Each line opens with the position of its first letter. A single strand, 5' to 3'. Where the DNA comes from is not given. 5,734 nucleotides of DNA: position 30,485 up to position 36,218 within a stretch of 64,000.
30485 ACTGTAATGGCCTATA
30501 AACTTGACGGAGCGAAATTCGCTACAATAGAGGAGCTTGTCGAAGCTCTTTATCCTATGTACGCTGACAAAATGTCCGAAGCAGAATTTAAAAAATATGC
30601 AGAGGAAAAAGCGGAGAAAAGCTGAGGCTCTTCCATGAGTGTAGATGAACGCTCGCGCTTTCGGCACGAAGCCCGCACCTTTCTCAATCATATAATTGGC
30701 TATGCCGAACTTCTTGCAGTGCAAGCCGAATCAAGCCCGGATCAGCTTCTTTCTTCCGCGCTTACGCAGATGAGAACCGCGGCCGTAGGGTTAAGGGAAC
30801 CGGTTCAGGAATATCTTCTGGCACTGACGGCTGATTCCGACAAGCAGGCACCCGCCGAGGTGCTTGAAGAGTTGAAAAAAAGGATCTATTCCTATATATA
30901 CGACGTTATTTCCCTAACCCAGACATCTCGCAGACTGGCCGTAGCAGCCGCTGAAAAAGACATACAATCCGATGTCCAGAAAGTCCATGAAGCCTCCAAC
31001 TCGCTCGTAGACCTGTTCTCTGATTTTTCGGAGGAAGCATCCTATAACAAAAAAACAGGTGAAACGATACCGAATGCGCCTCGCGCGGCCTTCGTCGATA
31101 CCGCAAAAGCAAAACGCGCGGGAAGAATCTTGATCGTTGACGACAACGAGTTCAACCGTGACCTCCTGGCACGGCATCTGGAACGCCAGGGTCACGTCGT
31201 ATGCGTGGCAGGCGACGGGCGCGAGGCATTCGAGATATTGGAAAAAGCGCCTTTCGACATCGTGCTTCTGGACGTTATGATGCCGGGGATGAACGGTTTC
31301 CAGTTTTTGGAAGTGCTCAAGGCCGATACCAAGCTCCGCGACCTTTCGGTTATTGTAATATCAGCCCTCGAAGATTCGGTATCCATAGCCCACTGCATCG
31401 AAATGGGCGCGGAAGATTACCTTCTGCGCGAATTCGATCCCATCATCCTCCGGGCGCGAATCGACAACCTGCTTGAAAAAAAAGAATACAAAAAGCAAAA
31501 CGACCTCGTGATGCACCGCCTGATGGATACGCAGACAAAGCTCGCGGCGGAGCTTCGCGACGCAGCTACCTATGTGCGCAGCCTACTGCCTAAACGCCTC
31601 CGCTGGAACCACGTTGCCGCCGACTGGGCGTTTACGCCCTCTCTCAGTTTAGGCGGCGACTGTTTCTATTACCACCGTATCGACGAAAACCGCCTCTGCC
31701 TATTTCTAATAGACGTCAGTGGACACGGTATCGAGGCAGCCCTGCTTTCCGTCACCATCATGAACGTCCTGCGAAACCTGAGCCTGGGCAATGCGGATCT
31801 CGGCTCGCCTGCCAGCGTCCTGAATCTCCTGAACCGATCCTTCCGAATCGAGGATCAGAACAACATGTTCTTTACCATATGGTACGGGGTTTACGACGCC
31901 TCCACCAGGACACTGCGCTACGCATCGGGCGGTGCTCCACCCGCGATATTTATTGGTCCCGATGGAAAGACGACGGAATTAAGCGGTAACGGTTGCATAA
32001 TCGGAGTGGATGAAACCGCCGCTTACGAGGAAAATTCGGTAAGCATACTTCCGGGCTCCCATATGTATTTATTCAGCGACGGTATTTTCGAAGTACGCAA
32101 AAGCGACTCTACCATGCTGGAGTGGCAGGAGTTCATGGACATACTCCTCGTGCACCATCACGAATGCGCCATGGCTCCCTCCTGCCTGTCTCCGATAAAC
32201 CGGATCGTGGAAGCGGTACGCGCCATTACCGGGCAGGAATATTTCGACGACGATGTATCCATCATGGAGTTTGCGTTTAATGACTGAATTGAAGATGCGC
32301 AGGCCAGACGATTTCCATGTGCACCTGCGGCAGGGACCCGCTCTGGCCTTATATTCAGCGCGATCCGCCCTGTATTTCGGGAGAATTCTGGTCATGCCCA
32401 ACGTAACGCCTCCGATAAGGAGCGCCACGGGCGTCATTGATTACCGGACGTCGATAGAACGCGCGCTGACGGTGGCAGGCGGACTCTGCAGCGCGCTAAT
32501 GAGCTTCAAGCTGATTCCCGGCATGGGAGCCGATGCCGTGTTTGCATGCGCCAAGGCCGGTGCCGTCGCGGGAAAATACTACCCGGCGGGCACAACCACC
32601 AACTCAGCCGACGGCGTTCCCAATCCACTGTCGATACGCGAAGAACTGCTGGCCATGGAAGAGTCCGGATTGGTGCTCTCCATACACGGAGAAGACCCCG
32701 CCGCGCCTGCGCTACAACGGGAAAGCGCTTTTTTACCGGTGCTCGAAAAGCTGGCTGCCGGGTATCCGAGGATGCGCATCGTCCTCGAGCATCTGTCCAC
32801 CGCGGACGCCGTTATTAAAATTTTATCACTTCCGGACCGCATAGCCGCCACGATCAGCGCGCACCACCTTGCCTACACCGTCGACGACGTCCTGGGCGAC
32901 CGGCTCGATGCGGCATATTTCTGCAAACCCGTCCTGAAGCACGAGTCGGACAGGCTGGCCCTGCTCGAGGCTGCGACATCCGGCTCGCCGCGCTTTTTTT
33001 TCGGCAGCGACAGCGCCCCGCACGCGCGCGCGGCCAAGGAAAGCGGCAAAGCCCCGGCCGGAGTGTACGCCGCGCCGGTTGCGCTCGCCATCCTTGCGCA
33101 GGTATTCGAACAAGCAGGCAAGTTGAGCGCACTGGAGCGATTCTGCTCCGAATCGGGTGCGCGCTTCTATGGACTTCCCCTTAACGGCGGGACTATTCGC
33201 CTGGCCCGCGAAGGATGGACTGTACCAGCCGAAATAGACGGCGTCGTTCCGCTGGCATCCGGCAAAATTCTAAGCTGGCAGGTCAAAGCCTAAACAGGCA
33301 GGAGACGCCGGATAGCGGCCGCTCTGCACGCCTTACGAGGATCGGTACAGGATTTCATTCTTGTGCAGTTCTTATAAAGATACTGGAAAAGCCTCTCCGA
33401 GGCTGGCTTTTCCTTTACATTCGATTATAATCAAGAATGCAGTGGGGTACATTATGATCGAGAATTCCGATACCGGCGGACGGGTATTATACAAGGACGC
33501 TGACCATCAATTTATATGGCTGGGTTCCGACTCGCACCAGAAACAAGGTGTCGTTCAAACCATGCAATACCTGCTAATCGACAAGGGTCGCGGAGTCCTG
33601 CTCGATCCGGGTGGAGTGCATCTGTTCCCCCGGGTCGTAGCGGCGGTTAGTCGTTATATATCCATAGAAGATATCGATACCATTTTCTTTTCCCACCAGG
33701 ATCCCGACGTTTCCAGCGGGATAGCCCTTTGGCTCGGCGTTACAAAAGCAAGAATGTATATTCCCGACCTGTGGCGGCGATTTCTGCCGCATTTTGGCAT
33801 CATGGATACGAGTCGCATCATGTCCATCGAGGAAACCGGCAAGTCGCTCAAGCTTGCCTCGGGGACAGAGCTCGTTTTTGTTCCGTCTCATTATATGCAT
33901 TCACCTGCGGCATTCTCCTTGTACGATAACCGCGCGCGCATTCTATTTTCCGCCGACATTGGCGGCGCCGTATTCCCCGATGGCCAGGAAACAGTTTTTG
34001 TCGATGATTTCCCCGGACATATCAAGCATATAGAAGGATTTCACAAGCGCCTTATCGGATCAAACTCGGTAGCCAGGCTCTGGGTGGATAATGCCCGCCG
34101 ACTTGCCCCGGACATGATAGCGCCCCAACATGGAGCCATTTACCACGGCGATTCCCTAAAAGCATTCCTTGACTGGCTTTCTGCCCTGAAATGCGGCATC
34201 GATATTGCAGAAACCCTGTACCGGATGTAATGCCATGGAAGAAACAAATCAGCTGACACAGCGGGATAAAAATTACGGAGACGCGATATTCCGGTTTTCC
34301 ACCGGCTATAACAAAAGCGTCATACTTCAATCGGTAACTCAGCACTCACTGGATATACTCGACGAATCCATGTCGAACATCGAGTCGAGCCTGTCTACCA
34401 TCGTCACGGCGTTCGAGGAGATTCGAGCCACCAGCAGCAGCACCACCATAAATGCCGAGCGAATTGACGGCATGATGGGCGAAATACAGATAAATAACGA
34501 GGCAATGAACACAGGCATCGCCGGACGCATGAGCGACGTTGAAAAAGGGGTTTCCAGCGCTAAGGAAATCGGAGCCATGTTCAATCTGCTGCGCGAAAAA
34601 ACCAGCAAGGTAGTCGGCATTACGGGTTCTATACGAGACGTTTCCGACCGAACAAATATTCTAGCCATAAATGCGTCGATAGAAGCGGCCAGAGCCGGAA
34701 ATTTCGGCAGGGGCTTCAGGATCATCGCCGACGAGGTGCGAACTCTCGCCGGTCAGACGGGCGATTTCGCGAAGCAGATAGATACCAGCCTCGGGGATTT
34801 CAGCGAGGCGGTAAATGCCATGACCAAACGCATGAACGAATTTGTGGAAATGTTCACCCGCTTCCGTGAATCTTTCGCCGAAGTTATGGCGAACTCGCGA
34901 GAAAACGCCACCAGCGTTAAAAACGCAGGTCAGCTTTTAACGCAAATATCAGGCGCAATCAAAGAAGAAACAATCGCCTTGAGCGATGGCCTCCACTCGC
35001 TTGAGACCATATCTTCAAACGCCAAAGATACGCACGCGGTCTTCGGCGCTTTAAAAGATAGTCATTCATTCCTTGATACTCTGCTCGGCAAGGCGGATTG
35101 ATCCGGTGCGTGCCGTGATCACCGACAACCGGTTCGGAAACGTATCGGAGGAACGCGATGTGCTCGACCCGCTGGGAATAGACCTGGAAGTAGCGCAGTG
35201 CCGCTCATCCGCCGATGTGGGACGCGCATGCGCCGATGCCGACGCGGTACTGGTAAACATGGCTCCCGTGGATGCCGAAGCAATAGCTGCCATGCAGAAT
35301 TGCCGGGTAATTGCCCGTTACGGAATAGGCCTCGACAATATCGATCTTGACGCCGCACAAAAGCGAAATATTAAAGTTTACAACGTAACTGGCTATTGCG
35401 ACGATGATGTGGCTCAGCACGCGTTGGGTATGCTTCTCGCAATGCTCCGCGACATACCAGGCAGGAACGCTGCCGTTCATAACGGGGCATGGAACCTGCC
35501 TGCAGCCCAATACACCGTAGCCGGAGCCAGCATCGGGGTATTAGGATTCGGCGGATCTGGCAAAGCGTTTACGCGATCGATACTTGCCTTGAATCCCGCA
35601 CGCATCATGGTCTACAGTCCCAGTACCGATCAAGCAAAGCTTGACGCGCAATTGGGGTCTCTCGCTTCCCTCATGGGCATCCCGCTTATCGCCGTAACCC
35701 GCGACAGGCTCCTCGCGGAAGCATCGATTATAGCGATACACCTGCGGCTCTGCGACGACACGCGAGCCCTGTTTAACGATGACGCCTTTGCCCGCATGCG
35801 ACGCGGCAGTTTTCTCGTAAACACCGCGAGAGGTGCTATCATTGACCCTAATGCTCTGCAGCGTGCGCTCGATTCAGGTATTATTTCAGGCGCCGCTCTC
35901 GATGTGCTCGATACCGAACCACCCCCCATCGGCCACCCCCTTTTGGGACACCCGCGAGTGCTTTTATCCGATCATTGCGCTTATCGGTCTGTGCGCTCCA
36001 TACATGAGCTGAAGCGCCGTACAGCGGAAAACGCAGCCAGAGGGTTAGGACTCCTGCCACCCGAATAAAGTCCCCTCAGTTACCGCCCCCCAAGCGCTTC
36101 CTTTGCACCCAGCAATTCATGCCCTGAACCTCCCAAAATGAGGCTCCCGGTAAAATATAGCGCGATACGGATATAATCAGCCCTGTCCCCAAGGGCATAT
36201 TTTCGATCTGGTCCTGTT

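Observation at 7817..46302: A 12-13-nt word, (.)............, is massively over-represented in genes and between genes, in both orientations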

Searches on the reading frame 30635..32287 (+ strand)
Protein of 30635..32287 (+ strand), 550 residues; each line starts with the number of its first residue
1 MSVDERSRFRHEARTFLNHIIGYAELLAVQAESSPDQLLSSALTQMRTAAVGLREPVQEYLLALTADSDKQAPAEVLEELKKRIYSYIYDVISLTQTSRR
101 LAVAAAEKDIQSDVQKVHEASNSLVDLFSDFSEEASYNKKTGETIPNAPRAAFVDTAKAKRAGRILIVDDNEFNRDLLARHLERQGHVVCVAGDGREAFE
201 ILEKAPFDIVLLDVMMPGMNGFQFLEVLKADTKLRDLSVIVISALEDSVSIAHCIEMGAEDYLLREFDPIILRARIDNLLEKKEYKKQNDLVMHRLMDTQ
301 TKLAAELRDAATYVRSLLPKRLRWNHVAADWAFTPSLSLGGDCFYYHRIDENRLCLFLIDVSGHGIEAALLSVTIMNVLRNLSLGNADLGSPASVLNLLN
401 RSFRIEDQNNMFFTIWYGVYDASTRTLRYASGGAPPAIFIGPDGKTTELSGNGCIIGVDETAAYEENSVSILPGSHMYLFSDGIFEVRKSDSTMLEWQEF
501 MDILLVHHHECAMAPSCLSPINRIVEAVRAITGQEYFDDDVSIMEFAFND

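Call 58: search_protein_families(library=pfam, proteins=[window:30635-32287:+])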
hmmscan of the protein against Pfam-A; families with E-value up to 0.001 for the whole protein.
window:30635-32287:+ (550 aa): 2 families
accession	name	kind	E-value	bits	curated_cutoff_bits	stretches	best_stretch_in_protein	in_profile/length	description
PF07228.17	SpoIIE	-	2.2e-39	135.8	25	1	350-544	1-187/192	Stage II sporulation protein E (SpoIIE)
PF00072.30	Response_reg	-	2.7e-26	92.4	30.2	1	165-276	1-110/111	Response regulator receiver domain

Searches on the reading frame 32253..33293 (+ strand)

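Call 58: search_protein_families(library=pfam, proteins=[window:32253-33293:+])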
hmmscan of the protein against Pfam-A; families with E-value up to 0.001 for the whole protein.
window:32253-33293:+ (346 aa): 1 family
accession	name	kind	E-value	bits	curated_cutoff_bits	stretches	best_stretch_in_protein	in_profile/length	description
PF01979.26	Amidohydro_1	-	1.2e-07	31.8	25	1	104-316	119-308/345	Amidohydrolase family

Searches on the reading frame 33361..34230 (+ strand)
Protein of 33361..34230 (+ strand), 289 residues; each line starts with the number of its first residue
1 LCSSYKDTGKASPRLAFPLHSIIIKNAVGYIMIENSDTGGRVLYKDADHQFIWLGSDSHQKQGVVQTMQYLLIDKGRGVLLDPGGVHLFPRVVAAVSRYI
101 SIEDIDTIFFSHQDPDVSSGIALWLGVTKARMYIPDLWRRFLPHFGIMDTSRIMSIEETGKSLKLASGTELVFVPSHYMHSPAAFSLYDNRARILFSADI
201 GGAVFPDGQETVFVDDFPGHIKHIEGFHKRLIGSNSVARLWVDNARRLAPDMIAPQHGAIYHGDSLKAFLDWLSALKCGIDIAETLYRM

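Call 7: search_protein_families(library=pfam, proteins=[window:33361-34230:+])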
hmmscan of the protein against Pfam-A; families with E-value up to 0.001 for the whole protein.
window:33361-34230:+ (289 aa): 2 families
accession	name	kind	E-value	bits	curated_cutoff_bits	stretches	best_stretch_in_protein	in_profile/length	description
PF19583.5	ODP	-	1.1e-69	234.6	27.2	1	65-258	1-194/194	ODP family beta lactamase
PF00753.33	Lactamase_B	-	5.1e-14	53.1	22.7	1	63-257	2-196/196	Metallo-beta-lactamase superfamily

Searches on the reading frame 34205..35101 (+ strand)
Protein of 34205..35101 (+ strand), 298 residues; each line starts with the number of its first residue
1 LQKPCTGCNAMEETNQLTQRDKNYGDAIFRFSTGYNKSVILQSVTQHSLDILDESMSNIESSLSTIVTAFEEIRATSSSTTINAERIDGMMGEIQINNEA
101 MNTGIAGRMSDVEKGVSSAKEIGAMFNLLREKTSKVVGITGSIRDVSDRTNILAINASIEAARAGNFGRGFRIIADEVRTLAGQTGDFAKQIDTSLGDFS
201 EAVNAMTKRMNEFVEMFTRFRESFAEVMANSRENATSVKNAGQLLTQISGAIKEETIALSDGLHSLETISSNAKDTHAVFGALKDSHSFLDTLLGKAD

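Call 58: search_protein_families(library=pfam, proteins=[window:34205-35101:+])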
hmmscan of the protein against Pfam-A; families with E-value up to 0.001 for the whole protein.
window:34205-35101:+ (298 aa): 1 family
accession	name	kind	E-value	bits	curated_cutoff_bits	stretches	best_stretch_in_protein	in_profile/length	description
PF00015.26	MCPsignal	-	3.6e-24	86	34.6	1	123-272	22-164/172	Methyl-accepting chemotaxis protein (MCP) signalling domain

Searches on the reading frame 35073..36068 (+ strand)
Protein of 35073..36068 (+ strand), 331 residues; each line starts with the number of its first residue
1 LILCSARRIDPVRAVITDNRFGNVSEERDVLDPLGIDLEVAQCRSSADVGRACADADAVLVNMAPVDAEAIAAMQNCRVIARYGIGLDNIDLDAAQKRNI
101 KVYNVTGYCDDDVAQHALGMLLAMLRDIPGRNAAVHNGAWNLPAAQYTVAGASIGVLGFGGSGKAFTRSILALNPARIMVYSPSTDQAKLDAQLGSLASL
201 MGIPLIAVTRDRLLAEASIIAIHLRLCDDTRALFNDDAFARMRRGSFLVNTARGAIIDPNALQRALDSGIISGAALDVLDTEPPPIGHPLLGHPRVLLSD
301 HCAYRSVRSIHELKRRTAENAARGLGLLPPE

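Call 58: search_protein_families(library=pfam, proteins=[window:35073-36068:+])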
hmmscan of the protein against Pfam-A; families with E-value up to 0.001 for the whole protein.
window:35073-36068:+ (331 aa): 2 families
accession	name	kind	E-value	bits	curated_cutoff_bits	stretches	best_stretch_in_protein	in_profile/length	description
PF02826.25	2-Hacid_dh_C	-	6e-40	137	25.1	1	118-303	1-178/178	D-isomer specific 2-hydroxyacid dehydrogenase, NAD binding domain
PF00389.36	2-Hacid_dh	-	6.2e-22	78.2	24.6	1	31-320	15-119/134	D-isomer specific 2-hydroxyacid dehydrogenase, catalytic domain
